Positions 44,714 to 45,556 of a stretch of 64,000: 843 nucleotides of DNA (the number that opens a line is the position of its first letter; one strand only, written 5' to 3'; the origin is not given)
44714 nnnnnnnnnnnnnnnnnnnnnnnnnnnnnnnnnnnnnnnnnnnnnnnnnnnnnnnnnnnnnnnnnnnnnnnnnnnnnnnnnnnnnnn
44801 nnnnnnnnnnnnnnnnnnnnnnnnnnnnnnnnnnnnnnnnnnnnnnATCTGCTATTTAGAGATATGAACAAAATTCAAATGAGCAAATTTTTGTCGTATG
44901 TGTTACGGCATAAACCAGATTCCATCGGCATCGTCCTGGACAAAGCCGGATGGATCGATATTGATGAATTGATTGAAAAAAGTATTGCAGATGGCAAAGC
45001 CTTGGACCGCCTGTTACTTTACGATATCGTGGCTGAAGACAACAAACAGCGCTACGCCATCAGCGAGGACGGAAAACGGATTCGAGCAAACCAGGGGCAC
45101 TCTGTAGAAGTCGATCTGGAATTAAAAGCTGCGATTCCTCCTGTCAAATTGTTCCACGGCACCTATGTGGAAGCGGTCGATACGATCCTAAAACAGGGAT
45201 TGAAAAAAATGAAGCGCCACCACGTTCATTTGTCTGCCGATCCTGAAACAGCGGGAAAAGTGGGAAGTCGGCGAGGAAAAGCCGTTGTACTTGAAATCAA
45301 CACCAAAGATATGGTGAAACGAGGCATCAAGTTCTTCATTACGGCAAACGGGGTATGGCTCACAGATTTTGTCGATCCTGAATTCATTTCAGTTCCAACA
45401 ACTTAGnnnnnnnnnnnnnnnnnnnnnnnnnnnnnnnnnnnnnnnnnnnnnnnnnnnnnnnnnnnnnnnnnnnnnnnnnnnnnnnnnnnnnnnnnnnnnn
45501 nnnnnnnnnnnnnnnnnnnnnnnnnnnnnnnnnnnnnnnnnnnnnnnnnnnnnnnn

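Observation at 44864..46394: Early gene pair encoding an RNA 2'-phosphotransferase (Tpt1/KptA) and a Ku homologue in a T4-like phage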

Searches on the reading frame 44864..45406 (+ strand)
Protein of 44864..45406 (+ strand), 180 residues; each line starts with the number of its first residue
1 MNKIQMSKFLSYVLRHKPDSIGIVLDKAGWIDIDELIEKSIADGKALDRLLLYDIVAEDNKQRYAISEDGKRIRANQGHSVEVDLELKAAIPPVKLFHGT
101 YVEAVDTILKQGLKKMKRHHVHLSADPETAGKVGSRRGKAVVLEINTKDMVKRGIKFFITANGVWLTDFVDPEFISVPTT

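Call 3: search_protein_families(library=pfam, proteins=[window:44864-45406:+], max_evalue=0.1)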
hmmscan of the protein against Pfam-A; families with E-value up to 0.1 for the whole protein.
window:44864-45406:+ (180 aa): 2 families
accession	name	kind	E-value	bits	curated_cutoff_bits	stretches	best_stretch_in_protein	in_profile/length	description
PF01885.22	PTS_2-RNA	-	5.5e-51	173.6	26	1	3-168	3-176/177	RNA 2'-phosphotransferase, Tpt1 / KptA family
PF00644.27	PARP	-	0.017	15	26.7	1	94-114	50-70/199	Poly(ADP-ribose) polymerase catalytic domain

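Call 4: search_protein_families(library=phrogs, proteins=[window:44864-45406:+], max_evalue=0.01)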
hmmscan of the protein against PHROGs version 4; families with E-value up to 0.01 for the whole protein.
window:44864-45406:+ (180 aa): 1 family
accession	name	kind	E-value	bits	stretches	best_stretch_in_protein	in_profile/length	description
phrog_5470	-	DNA, RNA and nucleotide metabolism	2.7e-65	220.3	1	3-176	6-179/183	RNA 2'-phosphotransferase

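Call 8: search_dna_similar(query=window:44864-45406:+, collection=phages, mode=protein, max_rows=40)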
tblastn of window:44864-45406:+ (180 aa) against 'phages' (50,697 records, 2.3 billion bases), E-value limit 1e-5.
Records with a match: 98; places in all: 98; records where one place covers at least 80% of the query: 97.
Best place of each record, by identity: <60% 98.
By first word of the organism name: Erwinia 61; Dickeya 8; Klebsiella 7; Serratia 6; Clostridioides 4; Bacillus 3; Clostridium 2; Listeria 2; Yersinia 1; Peptoclostridium 1; and 3 more.
By host as written in the record: Erwinia amylovora 53; Klebsiella pneumoniae 9; Dickeya solani MK10 6; Clostridioides difficile 3; - 3; Clostridium difficile 2; Dickeya solani 2; Erwinia amylovora 1/79 2; and 13 more.
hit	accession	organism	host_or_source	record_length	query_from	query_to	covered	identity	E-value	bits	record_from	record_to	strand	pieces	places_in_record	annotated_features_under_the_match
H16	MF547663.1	Clostridioides phage LIBA2945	Clostridioides difficile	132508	3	177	97%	46.9%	1e-47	171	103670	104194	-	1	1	RNA 2'-phosphotransferase-like protein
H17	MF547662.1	Clostridioides phage LIBA6276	Clostridioides difficile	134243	3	177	97%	46.9%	1e-47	171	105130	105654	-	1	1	RNA 2'-phosphotransferase-like protein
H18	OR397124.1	Clostridioides phage AR1086-1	Clostridioides difficile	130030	3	175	96%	46.8%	8e-47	168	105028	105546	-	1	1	kptA: putative RNA 2'-phosphotransferase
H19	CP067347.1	Clostridioides phage ES-S-0107-01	Clostridioides sp. ES-S-0107-01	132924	3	177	97%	45.7%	2e-47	170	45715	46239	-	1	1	record has no annotation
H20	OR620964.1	Yersinia phage fHe-Yen9-02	Yersinia enterocolitica serotype O:9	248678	9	177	94%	46.8%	2e-38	144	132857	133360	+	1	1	RNA 2'-phosphotransferase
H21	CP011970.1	Peptoclostridium phage phiCDIF1296T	Peptoclostridium difficile strain ...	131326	3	177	97%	45.1%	3e-46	167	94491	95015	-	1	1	putative RNA 2'-phosphotransferase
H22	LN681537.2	Clostridium phage phiCD211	Clostridium difficile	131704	3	177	97%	45.1%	3e-46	167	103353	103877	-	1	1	kptA: RNA 2'-phosphotransferase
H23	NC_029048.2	Clostridium phage phiCD211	Clostridium difficile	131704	3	177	97%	45.1%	3e-46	167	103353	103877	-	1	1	kptA: RNA 2'-phosphotransferase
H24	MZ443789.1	Erwinia phage pEa_SNUABM_36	Erwinia amylovora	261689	9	177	94%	45.1%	4e-37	140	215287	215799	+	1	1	hypothetical protein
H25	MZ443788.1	Erwinia phage pEa_SNUABM_35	Erwinia amylovora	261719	9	177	94%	45.1%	4e-37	140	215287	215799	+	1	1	hypothetical protein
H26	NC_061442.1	Erwinia phage pEa_SNUABM_35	Erwinia amylovora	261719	9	177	94%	45.1%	4e-37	140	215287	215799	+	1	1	RNA 2'-phosphotransferase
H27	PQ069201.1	Bacillus phage C30-3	Bacillus sp. C30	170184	5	176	96%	44.2%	8e-39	145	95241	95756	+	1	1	record has no annotation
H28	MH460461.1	Dickeya phage vB_DsoM_JA29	Dickeya solani MK10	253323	10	175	92%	45.6%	2e-36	139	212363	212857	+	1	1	putative RNA 2'-phosphotransferase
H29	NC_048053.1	Dickeya phage vB_DsoM_JA29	Dickeya solani MK10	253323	10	175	92%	45.6%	2e-36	139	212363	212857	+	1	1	RNA 2'-phosphotransferase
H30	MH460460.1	Dickeya phage vB_DsoM_JA13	Dickeya solani MK10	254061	10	175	92%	44.4%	2e-35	135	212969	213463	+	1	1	putative RNA 2'-phosphotransferase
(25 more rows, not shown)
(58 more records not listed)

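Call 28: search_solved_structures(query=window:44864-45406:+, show_alignments=2)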
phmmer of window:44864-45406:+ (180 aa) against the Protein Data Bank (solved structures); distinct sequences matched with E-value up to 0.001: 13.
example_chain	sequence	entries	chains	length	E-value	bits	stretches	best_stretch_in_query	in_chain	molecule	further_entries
7kw8_A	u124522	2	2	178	1.1e-52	182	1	3-177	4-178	tRNA 2'-phosphotransferase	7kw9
6ede_A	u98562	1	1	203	4.4e-29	105.1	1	5-175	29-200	Probable RNA 2'-phosphotransferase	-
6e3a_A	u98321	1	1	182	4.9e-29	104.9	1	5-175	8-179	Probable RNA 2'-phosphotransferase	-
9ld4_A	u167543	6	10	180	6.9e-26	94.7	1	5-177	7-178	Probable RNA 2'-phosphotransferase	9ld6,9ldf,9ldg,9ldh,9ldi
9ldc_A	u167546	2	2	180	4.3e-25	92.1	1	5-177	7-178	Probable RNA 2'-phosphotransferase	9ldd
9ld3_A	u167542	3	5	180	4.8e-25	92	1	5-177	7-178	Probable RNA 2'-phosphotransferase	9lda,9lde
1wfx_A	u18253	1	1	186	6.2e-23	85.1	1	3-176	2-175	Probable RNA 2'-phosphotransferase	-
8tg3_A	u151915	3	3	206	7.6e-23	84.8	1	3-176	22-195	Probable RNA 2'-phosphotransferase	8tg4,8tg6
8tfi_A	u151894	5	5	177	4.9e-21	78.9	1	3-168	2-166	Probable RNA 2'-phosphotransferase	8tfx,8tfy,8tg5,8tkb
8tfz_A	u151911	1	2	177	4.6e-19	72.5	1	3-168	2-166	Probable RNA 2'-phosphotransferase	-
7yw2_A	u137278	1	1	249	2.7e-16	63.5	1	3-168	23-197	tRNA 2'-phosphotransferase 1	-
7yw3_A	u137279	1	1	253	9.6e-16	61.7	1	3-168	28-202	tRNA 2'-phosphotransferase 1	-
7yw4_A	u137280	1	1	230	9.4e-13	51.9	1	3-175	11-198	tRNA 2'-phosphotransferase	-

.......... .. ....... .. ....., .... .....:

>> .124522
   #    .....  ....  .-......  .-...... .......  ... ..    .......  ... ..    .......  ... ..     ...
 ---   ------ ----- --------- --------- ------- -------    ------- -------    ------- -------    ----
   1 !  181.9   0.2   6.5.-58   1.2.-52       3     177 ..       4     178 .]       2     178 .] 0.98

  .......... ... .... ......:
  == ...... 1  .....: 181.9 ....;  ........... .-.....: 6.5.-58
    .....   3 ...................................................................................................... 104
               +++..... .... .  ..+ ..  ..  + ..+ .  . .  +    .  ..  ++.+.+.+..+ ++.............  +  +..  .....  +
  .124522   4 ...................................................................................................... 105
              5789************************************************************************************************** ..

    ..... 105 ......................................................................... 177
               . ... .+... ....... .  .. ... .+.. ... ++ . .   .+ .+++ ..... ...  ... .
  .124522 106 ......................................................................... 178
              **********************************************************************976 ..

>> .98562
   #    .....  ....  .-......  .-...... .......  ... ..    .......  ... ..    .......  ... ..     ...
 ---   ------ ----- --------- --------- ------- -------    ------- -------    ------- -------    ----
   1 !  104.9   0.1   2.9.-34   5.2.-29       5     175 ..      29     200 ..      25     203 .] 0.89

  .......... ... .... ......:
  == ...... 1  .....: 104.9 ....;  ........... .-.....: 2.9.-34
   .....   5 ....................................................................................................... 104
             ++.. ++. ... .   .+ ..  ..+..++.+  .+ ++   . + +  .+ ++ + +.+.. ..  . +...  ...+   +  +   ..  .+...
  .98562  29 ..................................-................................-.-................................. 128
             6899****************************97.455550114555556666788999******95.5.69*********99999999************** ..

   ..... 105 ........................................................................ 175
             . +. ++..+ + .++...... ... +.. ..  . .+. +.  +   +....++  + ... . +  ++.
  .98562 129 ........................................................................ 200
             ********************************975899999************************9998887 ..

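Call 50: list_cluster_members(proteins=[P0001, window:44864-45406:+])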
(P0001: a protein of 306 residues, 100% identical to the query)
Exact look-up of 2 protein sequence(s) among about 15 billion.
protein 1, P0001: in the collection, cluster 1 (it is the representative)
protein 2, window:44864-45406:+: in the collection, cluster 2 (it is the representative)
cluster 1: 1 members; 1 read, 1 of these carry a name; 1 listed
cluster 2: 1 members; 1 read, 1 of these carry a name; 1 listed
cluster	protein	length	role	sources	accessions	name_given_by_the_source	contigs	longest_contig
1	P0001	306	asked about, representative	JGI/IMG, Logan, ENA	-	non-homologous end joining protein Ku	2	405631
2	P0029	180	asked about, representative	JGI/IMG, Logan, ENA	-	putative RNA 2'-phosphotransferase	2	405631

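Call 63: find_homologous_proteins(query=window:44864-45406:+, max_evalue=1e-30)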
Query window:44864-45406:+ (180 aa): 7686 proteins with E <= 1e-30 among 8000 candidates; the best 120 are listed.
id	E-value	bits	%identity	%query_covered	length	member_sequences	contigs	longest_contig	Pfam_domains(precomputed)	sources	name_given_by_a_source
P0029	9.7e-113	392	100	100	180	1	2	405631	PF01885.23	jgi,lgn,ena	jgi:putative RNA 2'-phosphotransferase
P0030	3.7e-75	270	73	99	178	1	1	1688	PF01885.23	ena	-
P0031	1.9e-74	267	72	98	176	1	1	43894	PF01885.23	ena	-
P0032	1.5e-72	261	72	95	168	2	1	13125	PF01885.23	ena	-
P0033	4.0e-71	257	69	98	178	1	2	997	PF01885.23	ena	-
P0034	5.2e-71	256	68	100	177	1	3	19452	PF01885.23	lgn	-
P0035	6.7e-71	256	66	100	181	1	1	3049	PF01885.23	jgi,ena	-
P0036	8.0e-70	252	69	99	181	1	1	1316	PF01885.23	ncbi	-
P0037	4.5e-69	250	69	98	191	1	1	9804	PF01885.23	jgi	-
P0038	1.2e-68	249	65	96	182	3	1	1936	PF01885.23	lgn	-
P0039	2.9e-68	247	65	96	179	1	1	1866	PF01885.23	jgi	jgi:putative RNA 2'-phosphotransferase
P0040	5.4e-67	243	64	98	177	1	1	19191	PF01885.23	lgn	-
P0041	3.1e-66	241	63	100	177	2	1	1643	PF01885.23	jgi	-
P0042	1.1e-65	239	62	100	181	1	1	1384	PF01885.23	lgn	-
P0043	5.0e-62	227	61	96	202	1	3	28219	PF01885.23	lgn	-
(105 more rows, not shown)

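Call 64: find_encoding_contigs(protein=P0031, flank=8000, max_places=1)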
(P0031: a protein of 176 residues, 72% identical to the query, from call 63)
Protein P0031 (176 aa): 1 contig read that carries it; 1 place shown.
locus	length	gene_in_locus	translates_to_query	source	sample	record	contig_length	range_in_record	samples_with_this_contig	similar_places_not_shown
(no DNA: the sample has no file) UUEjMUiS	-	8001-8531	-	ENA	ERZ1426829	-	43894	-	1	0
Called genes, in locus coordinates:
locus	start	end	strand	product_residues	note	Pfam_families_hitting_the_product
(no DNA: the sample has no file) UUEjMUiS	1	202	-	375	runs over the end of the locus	-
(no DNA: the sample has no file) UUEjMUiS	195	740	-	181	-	-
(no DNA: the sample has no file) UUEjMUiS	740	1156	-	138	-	-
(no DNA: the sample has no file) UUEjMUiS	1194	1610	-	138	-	-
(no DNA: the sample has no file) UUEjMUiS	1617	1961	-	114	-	-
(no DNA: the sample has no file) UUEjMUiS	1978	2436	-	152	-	-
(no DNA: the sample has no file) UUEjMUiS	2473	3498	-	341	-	PF16724:T4-gp15_tss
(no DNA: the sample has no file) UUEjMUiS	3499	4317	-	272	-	PF11649:T4_neck-protein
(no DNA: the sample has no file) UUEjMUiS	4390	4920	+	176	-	-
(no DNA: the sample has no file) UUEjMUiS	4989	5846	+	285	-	PF02735:Ku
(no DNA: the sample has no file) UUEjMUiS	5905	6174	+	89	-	-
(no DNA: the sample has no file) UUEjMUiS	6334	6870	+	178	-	-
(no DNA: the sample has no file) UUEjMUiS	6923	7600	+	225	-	-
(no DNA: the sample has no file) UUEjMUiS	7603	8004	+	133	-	-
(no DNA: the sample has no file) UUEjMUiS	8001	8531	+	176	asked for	PF01885:PTS_2-RNA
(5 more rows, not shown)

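Call 65: find_encoding_contigs(protein=P0034, flank=8000, max_places=1)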
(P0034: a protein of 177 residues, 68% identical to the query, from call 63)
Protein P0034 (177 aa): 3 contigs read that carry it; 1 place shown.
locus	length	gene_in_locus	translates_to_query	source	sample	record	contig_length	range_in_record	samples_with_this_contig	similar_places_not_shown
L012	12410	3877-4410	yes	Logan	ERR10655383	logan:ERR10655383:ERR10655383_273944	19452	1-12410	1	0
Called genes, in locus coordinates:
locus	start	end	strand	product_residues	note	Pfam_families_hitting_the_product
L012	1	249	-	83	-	?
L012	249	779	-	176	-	-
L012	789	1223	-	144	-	-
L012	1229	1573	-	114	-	-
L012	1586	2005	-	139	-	PF18454:Mtd_N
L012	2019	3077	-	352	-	PF16724:T4-gp15_tss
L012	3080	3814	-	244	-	PF11649:T4_neck-protein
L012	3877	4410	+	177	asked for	PF01885:PTS_2-RNA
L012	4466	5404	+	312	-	PF02735:Ku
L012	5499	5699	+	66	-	-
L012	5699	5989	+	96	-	-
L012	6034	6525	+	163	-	-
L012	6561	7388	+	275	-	-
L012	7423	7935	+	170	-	-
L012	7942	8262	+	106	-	-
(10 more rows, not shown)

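Call 68: search_protein_families(library=ncbifam, proteins=[window:44864-45406:+], max_evalue=0.01)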
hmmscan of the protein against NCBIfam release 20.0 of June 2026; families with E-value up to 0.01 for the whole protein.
window:44864-45406:+ (180 aa): 4 families
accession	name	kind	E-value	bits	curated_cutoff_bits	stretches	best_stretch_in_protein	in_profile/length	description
NF002014.0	PRK00819.1-4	equivalog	4.4e-73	245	239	1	3-177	6-180/182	RNA 2'-phosphotransferase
NF002013.0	PRK00819.1-2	equivalog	2.8e-55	186.7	231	1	3-176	7-179/183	RNA 2'-phosphotransferase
NF002012.0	PRK00819.1-1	equivalog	1e-52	178.6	233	1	5-175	11-182/184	RNA 2'-phosphotransferase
NF002015.0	PRK00819.1-5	equivalog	2.9e-35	121.7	279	1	4-177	35-206/210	RNA 2'-phosphotransferase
